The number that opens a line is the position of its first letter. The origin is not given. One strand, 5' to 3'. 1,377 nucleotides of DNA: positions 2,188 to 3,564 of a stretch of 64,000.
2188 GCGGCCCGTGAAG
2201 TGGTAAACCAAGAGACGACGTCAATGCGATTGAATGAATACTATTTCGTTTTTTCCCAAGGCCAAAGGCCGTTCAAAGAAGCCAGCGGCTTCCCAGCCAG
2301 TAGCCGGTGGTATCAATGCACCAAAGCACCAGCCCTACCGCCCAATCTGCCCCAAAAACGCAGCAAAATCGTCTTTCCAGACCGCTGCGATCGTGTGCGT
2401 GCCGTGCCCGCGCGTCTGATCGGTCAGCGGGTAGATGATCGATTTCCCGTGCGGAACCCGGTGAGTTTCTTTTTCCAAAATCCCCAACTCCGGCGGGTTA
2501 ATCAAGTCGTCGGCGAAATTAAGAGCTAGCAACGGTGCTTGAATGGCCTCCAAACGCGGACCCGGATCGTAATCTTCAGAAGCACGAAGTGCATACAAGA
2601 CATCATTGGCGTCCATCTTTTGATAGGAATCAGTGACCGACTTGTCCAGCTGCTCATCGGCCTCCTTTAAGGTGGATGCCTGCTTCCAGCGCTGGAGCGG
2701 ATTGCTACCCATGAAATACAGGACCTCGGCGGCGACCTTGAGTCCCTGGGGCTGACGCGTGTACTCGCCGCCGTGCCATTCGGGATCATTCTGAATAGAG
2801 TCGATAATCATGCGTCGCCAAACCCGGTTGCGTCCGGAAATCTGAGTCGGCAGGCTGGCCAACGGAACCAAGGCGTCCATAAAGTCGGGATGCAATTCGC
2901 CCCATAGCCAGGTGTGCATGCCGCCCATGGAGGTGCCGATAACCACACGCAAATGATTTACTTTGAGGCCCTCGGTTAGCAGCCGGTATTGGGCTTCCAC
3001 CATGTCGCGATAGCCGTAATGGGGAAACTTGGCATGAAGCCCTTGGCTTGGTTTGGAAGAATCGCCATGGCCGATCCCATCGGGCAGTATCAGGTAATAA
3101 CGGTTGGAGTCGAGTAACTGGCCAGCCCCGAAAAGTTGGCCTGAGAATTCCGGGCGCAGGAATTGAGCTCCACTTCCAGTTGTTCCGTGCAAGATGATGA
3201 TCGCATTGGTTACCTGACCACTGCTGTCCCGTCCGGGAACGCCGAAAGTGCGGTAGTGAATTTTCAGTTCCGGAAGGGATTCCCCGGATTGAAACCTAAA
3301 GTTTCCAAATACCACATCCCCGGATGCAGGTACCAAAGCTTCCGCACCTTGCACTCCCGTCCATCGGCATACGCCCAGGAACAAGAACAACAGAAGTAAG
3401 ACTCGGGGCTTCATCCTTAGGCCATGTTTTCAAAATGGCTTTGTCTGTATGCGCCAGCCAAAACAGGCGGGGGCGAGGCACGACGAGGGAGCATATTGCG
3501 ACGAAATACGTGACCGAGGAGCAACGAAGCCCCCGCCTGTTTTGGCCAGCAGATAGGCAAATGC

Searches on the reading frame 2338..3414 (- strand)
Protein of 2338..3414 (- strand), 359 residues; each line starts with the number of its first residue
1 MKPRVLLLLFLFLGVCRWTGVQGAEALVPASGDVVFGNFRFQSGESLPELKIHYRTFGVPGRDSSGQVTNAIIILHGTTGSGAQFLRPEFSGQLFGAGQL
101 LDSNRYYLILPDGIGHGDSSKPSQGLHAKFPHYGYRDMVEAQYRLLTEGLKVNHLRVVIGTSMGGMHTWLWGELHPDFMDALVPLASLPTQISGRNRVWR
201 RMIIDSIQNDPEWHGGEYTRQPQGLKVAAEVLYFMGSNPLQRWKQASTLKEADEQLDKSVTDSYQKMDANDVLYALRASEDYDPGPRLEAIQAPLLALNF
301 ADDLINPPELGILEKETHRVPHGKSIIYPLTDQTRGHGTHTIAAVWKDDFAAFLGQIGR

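Call 49: search_protein_families(library=pfam, proteins=[window:2338-3414:-], max_evalue=0.001)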
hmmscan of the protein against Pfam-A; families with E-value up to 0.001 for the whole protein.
window:2338-3414:- (359 aa): 3 families
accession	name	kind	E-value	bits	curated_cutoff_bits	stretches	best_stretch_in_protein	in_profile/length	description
PF00561.26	Abhydrolase_1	-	3.8e-13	50.1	25.8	1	70-308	1-215/245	alpha/beta hydrolase fold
PF12697.13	Abhydrolase_6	-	2.1e-07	32.3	26.3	1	72-307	1-180/217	Alpha/beta hydrolase family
PF12146.15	Hydrolase_4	-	4.4e-05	23.3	27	1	91-187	17-109/239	Serine aminopeptidase, S33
